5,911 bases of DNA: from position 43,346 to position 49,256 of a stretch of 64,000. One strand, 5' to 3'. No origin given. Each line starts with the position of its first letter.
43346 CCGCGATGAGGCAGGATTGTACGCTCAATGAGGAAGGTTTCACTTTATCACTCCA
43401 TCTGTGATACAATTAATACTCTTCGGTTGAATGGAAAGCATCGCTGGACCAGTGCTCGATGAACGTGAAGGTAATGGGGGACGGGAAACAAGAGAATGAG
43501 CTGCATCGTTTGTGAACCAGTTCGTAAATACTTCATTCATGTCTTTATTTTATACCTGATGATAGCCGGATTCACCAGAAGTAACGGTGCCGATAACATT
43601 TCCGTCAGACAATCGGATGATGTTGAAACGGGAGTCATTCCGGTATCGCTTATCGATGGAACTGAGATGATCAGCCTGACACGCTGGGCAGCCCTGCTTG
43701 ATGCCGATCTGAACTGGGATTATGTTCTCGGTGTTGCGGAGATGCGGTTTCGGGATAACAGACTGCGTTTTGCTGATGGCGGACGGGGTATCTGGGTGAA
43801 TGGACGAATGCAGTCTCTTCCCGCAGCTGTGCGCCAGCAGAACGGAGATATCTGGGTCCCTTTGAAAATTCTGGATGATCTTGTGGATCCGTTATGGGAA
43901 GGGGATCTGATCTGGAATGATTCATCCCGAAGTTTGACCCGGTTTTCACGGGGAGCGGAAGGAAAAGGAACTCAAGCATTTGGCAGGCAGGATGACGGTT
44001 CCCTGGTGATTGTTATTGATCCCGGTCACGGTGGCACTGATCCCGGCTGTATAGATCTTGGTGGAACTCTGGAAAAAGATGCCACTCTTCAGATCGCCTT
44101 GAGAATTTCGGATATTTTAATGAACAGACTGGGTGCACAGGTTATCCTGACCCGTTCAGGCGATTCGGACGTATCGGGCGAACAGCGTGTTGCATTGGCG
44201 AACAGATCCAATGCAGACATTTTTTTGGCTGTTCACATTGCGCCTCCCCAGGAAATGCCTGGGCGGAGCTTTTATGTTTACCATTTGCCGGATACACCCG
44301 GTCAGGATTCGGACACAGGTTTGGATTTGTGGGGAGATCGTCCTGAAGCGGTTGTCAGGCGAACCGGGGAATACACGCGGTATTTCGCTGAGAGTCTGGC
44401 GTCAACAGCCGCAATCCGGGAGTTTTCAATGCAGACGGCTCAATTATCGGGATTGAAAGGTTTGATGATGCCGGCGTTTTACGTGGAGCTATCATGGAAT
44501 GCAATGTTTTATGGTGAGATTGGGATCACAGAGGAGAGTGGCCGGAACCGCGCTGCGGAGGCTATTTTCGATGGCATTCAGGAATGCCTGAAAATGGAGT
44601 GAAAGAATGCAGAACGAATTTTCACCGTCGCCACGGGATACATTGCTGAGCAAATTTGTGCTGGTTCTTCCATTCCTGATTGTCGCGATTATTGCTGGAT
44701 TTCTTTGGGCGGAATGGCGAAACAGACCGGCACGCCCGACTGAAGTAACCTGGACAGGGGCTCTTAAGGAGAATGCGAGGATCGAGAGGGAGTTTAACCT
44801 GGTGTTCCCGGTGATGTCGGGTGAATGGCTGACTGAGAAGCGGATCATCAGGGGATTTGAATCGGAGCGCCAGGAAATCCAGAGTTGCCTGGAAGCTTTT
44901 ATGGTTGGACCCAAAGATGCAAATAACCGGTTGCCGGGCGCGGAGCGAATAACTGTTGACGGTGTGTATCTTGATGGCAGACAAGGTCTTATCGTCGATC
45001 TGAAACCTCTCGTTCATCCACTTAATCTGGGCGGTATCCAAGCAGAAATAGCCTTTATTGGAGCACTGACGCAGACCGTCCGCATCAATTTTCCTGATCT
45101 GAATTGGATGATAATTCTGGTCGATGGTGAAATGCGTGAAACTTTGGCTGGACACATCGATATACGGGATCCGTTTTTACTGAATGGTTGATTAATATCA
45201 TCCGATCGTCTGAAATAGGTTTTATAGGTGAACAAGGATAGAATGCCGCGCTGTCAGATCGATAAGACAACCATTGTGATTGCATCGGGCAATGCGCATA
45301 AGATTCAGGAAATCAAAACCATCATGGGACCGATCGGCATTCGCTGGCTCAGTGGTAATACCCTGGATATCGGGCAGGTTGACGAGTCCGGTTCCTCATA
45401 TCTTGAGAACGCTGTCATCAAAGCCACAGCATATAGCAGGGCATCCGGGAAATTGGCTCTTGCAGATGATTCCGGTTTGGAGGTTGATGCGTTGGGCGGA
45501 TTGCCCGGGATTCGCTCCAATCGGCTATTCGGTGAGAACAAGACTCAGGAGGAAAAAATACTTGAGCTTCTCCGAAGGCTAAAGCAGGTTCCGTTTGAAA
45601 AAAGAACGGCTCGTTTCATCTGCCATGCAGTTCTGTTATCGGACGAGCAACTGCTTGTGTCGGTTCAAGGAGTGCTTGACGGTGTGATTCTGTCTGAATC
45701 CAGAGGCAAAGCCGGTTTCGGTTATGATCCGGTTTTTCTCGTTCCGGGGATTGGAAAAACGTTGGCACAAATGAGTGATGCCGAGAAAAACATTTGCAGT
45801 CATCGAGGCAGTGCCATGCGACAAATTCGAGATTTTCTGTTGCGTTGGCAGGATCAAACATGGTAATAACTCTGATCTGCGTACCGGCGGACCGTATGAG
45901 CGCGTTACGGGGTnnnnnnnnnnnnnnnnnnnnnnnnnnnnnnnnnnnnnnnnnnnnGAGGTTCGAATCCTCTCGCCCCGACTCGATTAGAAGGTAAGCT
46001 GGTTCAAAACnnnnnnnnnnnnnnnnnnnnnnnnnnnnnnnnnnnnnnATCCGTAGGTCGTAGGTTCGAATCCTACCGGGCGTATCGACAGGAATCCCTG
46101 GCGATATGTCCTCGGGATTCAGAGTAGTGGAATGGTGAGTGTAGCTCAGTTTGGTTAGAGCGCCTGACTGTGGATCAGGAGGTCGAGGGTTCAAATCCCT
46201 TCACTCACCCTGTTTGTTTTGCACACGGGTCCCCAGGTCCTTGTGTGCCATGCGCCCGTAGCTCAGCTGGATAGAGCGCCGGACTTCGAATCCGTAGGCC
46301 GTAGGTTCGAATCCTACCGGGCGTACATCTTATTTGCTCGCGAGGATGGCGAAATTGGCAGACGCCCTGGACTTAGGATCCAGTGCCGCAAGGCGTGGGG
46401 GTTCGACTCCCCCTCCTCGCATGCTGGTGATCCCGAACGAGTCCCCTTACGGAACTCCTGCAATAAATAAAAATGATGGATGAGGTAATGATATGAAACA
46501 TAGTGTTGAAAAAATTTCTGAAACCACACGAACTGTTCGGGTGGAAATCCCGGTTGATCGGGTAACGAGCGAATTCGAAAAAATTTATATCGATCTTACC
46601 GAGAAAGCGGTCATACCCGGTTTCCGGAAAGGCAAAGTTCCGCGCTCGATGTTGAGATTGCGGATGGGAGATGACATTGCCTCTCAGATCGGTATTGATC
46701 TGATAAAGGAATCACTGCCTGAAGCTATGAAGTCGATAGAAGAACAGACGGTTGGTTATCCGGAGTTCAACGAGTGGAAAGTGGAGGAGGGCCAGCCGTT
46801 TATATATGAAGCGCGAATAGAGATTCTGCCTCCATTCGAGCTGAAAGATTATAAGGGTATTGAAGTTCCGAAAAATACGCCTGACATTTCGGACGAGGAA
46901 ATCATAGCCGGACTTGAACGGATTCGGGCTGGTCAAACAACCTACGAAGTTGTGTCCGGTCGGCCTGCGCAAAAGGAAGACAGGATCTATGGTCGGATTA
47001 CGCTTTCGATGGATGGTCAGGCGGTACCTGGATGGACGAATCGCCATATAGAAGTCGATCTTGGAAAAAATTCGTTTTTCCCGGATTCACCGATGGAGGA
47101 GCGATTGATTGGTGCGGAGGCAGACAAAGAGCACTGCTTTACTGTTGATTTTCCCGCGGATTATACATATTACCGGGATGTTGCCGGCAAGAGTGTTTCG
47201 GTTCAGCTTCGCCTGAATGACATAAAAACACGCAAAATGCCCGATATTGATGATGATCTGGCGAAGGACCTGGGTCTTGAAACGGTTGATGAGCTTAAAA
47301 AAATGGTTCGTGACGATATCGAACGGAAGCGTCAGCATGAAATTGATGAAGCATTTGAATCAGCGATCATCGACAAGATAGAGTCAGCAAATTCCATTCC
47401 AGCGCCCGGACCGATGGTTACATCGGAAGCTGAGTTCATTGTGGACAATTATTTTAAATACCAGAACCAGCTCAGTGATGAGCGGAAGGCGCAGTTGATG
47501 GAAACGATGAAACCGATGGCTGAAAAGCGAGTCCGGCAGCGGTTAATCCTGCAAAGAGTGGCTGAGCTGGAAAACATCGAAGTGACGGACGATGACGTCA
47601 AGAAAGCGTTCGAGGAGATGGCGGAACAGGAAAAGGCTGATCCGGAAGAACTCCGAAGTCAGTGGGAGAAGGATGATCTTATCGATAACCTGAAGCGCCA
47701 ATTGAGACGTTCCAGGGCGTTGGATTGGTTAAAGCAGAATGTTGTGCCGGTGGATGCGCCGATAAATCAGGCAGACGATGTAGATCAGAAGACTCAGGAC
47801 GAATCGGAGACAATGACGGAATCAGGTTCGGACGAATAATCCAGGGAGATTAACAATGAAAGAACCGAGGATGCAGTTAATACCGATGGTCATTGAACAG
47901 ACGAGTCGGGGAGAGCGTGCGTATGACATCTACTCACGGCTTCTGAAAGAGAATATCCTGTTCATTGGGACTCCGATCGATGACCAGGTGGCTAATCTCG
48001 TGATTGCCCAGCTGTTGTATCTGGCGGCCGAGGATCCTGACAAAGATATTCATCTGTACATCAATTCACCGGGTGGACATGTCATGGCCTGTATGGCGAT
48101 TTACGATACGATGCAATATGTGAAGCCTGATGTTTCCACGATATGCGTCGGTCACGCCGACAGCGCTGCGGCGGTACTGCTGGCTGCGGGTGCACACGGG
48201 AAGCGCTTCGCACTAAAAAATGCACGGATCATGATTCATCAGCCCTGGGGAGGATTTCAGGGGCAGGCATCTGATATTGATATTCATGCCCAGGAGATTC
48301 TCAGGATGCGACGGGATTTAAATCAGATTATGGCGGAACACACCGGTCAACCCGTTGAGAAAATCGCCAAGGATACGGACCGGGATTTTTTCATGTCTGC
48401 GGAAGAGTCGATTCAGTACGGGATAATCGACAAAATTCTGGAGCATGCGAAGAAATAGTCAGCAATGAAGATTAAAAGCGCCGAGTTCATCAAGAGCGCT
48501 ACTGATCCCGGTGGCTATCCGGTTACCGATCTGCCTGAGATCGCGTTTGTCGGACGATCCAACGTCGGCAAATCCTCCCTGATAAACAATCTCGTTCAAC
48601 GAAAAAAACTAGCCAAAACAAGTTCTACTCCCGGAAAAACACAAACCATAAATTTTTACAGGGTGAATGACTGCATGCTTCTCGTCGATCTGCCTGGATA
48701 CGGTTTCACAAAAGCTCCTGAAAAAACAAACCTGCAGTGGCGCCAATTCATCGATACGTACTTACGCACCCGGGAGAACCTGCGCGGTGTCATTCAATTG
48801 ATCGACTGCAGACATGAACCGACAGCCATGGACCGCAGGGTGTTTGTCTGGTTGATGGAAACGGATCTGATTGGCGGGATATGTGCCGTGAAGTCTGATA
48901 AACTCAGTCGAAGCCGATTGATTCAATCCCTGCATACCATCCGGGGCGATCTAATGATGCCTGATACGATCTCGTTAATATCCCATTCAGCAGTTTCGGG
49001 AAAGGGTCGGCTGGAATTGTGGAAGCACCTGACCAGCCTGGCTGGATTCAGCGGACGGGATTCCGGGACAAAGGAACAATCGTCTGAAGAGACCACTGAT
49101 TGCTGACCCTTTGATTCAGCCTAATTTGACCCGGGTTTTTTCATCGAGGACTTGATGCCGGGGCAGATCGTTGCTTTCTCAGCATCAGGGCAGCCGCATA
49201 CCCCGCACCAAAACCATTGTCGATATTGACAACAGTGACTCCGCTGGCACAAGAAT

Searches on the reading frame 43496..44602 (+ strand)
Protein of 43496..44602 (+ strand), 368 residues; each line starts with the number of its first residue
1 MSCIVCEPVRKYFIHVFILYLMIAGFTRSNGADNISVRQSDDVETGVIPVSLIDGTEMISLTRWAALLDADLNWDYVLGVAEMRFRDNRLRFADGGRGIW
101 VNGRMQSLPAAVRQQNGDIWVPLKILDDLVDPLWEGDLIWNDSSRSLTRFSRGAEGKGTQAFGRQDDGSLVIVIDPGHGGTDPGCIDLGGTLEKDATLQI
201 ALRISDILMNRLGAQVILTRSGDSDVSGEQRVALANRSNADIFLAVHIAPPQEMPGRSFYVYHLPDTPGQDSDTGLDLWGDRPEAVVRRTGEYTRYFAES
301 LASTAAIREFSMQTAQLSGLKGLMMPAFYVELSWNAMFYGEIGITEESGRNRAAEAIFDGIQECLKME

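Call 26: search_protein_families(library=pfam, proteins=[window:43496-44602:+], max_evalue=0.00001)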
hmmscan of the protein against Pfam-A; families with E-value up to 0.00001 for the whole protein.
window:43496-44602:+ (368 aa): 1 family
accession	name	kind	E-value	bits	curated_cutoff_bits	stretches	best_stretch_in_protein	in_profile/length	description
PF01520.23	Amidase_3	-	9.6e-28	97.8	27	1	172-362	1-173/174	N-acetylmuramoyl-L-alanine amidase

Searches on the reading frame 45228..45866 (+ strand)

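Call 34: search_protein_families(library=pfam, proteins=[window:45228-45866:+], max_evalue=0.00001)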
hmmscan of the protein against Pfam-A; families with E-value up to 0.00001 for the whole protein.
window:45228-45866:+ (212 aa): 1 family
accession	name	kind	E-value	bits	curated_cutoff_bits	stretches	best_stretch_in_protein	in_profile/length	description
PF01725.21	Ham1p_like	-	1.4e-55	188.5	22.5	1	16-202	1-185/186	Ham1 family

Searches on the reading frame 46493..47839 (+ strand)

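Call 34: search_protein_families(library=pfam, proteins=[window:46493-47839:+], max_evalue=0.00001)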
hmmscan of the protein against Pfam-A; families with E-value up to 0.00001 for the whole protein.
window:46493-47839:+ (448 aa): 2 families
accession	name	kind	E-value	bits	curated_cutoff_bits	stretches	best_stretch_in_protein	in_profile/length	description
PF05697.18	Trigger_N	-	3.8e-34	118.5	22.2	1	1-143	1-143/144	Bacterial trigger factor protein (TF)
PF05698.19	Trigger_C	-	2.3e-26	93.2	22.7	1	264-414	1-161/162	Bacterial trigger factor protein (TF) C-terminus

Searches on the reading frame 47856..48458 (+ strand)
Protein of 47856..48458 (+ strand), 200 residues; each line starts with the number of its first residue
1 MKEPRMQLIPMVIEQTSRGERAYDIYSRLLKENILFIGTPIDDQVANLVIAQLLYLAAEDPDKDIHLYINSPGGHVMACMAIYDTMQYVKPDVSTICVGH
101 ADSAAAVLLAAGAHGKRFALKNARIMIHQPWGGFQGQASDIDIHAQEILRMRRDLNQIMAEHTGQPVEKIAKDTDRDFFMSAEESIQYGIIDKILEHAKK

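Call 34: search_protein_families(library=pfam, proteins=[window:47856-48458:+], max_evalue=0.00001)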
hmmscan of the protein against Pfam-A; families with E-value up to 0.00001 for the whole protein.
window:47856-48458:+ (200 aa): 1 family
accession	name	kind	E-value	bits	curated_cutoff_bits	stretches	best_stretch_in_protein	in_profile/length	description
PF00574.28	CLP_protease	-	5.1e-87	290.9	20.2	1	18-197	2-181/182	Clp protease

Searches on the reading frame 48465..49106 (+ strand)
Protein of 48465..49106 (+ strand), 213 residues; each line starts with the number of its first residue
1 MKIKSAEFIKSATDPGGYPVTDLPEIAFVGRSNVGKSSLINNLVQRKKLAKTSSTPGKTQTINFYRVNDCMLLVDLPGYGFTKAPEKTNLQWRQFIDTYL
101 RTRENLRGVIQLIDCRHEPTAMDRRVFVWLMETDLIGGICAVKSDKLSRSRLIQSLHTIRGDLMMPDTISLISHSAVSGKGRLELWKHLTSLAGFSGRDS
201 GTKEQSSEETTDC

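Call 34: search_protein_families(library=pfam, proteins=[window:48465-49106:+], max_evalue=0.00001)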
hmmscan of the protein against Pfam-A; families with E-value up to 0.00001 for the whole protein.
window:48465-49106:+ (213 aa): 2 families
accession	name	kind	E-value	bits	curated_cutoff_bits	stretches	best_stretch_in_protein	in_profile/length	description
PF01926.29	MMR_HSR1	-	1.9e-19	70.3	21.9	1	25-130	1-100/113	50S ribosome-binding GTPase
PF02421.24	FeoB_N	-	6.5e-06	26.2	27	1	25-117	2-90/156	Ferrous iron transport protein B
